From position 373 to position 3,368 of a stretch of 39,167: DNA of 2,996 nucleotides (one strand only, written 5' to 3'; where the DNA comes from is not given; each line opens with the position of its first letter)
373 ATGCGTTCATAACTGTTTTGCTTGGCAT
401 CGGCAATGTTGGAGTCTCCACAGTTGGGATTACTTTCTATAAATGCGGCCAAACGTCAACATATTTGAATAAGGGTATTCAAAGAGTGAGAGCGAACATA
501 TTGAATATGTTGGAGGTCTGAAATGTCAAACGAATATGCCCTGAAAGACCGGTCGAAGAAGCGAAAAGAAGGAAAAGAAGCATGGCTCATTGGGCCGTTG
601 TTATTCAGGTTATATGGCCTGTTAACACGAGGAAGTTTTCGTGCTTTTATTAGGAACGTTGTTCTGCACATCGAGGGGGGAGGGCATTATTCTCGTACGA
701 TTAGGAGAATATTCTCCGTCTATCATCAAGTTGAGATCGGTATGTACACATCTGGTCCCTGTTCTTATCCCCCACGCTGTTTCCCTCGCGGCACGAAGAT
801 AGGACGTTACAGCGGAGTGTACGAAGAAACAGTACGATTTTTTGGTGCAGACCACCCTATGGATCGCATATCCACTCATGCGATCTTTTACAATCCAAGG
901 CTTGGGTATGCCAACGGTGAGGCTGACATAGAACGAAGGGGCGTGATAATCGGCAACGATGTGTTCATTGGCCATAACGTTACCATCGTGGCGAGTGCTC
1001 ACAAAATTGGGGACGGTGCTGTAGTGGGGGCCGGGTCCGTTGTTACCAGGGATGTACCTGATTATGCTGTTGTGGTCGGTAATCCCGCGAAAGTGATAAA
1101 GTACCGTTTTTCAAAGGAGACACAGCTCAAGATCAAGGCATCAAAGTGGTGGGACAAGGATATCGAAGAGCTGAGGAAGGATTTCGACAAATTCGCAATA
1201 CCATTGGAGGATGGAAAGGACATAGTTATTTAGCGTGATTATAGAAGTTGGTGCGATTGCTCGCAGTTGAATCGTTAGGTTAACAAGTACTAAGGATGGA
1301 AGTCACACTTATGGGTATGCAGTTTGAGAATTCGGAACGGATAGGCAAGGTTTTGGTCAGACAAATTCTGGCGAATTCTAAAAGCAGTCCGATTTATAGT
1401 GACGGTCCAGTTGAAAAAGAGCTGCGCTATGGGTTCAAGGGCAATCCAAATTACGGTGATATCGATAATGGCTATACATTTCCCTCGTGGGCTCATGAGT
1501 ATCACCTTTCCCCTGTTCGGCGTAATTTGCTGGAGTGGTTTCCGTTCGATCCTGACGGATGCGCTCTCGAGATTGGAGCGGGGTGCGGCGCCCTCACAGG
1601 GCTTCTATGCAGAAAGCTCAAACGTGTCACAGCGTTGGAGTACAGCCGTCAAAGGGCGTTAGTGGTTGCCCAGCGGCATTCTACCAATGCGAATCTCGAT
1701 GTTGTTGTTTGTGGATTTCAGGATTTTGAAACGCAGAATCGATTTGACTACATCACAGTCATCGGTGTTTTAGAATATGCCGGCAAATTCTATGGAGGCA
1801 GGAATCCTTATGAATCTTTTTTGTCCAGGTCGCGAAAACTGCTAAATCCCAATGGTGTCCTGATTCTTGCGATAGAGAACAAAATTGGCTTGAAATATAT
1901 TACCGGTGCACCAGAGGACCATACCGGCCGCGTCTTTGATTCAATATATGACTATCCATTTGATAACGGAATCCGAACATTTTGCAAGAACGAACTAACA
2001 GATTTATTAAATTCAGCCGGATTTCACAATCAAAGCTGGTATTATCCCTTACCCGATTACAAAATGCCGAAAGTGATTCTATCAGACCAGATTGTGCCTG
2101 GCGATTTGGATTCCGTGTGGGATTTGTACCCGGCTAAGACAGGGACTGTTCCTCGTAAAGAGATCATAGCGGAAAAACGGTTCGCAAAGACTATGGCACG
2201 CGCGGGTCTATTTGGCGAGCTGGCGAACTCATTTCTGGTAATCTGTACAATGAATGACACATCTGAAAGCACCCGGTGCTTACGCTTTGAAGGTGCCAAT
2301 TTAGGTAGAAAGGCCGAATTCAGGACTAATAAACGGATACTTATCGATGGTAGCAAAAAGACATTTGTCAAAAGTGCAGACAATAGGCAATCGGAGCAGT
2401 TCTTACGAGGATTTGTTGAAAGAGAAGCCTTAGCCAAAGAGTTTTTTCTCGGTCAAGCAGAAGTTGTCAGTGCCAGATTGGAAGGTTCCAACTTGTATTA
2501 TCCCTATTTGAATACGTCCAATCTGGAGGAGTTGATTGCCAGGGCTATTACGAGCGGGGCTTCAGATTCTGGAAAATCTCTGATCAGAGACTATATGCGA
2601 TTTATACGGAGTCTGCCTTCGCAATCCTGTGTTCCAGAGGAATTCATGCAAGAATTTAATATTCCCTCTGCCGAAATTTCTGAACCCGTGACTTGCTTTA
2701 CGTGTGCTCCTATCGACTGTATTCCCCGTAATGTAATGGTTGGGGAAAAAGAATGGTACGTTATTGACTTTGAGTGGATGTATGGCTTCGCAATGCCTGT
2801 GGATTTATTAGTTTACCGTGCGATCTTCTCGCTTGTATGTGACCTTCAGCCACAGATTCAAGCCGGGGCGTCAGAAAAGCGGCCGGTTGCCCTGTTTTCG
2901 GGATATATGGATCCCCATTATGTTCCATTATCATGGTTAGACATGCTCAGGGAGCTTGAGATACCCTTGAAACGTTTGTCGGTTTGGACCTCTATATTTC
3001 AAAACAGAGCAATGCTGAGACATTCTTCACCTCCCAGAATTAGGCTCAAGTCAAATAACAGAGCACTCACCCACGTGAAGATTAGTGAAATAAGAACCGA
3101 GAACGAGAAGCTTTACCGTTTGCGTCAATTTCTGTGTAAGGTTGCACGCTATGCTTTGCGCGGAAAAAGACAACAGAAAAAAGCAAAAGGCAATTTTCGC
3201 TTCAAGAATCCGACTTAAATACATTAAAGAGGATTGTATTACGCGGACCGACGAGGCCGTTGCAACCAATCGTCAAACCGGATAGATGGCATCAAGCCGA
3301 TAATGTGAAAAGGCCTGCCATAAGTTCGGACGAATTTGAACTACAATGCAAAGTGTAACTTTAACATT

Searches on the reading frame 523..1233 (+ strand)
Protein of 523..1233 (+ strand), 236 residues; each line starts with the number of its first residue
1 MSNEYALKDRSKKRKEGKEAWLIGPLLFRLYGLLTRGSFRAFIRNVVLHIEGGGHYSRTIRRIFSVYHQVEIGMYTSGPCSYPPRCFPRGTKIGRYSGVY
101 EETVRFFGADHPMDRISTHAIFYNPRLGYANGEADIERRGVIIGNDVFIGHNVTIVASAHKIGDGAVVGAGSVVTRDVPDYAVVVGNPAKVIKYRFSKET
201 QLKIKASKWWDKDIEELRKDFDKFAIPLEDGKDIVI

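Call 5: search_protein_families(library=ncbifam, proteins=[window:523-1233:+], max_evalue=0.00001)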
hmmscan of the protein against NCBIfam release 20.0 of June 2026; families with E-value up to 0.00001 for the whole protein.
window:523-1233:+ (236 aa): 37 families (the best 25 are shown)
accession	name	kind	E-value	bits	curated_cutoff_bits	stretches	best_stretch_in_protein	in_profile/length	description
TIGR03308.1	phn_thr-fam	hypoth_equivalog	5.3e-33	114.6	201.65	1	90-224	53-191/204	phosphonate metabolim protein, transferase hexapeptide repeat family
NF000311.1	Vat_ABCDEFH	equivalog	3.4e-26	92.1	300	1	93-223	60-192/201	Vat family streptogramin A O-acetyltransferase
NF033468.1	stregram_VatI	exception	5.2e-24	85.2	415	1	93-220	62-191/208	streptogramin A O-acetyltransferase Vat(I)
NF000097.1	stregram_VatC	exception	3e-22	79.6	425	1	103-222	79-199/212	streptogramin A O-acetyltransferase Vat(C)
NF000147.1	stregram_VatF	exception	6.5e-22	78.1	400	1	104-220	79-199/221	streptogramin A O-acetyltransferase Vat(F)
NF000084.1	amicyc_ac_ApmA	equivalog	1.6e-21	77.2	550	1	138-224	174-261/274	aminocyclitol acetyltransferase ApmA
NF000020.1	stregram_VatE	exception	4.3e-21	75.5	450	1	106-221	78-195/214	streptogramin A O-acetyltransferase Vat(E)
NF000490.1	chloram_CatB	equivalog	7.3e-21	74.4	350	1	110-220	78-189/210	type B chloramphenicol O-acetyltransferase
NF000111.1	stregram_VatD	exception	1.1e-19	71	400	1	92-224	62-196/209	streptogramin A O-acetyltransferase Vat(D)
NF000101.1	stregram_VatA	exception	1.2e-19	70.8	450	1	93-217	68-194/219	streptogramin A O-acetyltransferase Vat(A)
NF000504.1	stregram_VatH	exception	3.2e-18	66.4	475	1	139-215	116-191/216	streptogramin A O-acetyltransferase Vat(H)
NF007240.0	PRK09677.1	equivalog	6.4e-18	64.9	243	1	133-199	123-187/192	putative lipopolysaccharide biosynthesis O-acetyl transferase WbbJ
NF058585.1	HptprglPActTf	PfamEq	2.7e-14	53.1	300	1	141-201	107-166/172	heptaprenylglyceryl phosphate O-acetyltransferase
TIGR03532.1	DapD_Ac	equivalog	6.8e-13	48.8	231.75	1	140-203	160-221/231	2,3,4,5-tetrahydropyridine-2,6-dicarboxylate N-acetyltransferase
TIGR03570.1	NeuD_NnaD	subfamily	9.3e-13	48.2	160.8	1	140-190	153-202/202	NeuD/PglB/VioB family sugar acetyltransferase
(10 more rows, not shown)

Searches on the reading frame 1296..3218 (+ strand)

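Call 5: search_protein_families(library=ncbifam, proteins=[window:1296-3218:+], max_evalue=0.00001)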
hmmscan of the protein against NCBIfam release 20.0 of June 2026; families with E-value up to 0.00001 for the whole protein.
window:1296-3218:+ (640 aa): 5 families
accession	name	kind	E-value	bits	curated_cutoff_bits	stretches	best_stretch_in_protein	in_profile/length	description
NF041650.1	nod_mtase_NodS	equivalog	7e-08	32.4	300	1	90-191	42-139/190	nodulation methyltransferase NodS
NF000499.2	Erm23S_rRNA_broad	equivalog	1.2e-07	31.4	212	1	89-148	26-85/244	23S ribosomal RNA methyltransferase Erm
NF053839.1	CPFASynBruc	equivalog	3.3e-07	29.6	600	1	85-192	173-277/410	cyclopropane fatty acid synthase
TIGR00755.1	ksgA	equivalog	4.6e-06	26.2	171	1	74-157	17-100/256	16S rRNA (adenine(1518)-N(6)/adenine(1519)-N(6))-dimethyltransferase RsmA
TIGR01983.1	UbiG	equivalog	8e-06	25.3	102.95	0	91-201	54-161/228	bifunctional 2-polyprenyl-6-hydroxyphenol methylase/3-demethylubiquinol 3-O-methyltransferase UbiG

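Call 63: search_protein_families(library=pfam, proteins=[window:1296-3218:+], max_evalue=0.01)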
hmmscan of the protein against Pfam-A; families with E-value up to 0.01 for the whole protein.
window:1296-3218:+ (640 aa): 8 families
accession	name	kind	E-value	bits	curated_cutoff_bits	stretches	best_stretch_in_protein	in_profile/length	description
PF08242.18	Methyltransf_12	-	8.2e-10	39.7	30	1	91-189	1-98/98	Methyltransferase domain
PF08241.18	Methyltransf_11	-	3.3e-07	31.3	21.2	1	91-191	1-95/95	Methyltransferase domain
PF13649.12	Methyltransf_25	-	1.6e-06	29.1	27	1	91-187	2-97/97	Methyltransferase domain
PF13489.12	Methyltransf_23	-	3.5e-06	27.3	27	1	74-245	9-161/164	Methyltransferase domain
PF05401.17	NodS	-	5.3e-05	23.6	24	1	88-162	45-119/201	Nodulation protein S (NodS)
PF02353.26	CMAS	-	8.7e-05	22.4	27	1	88-192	64-165/273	Mycolic acid cyclopropane synthetase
PF00398.26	RrnaAD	-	9.8e-05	22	24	1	91-151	35-99/263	Ribosomal RNA adenine dimethylase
PF05891.18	Methyltransf_PK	-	0.0076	16.2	27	0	89-191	58-159/218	AdoMet dependent proline di-methyltransferase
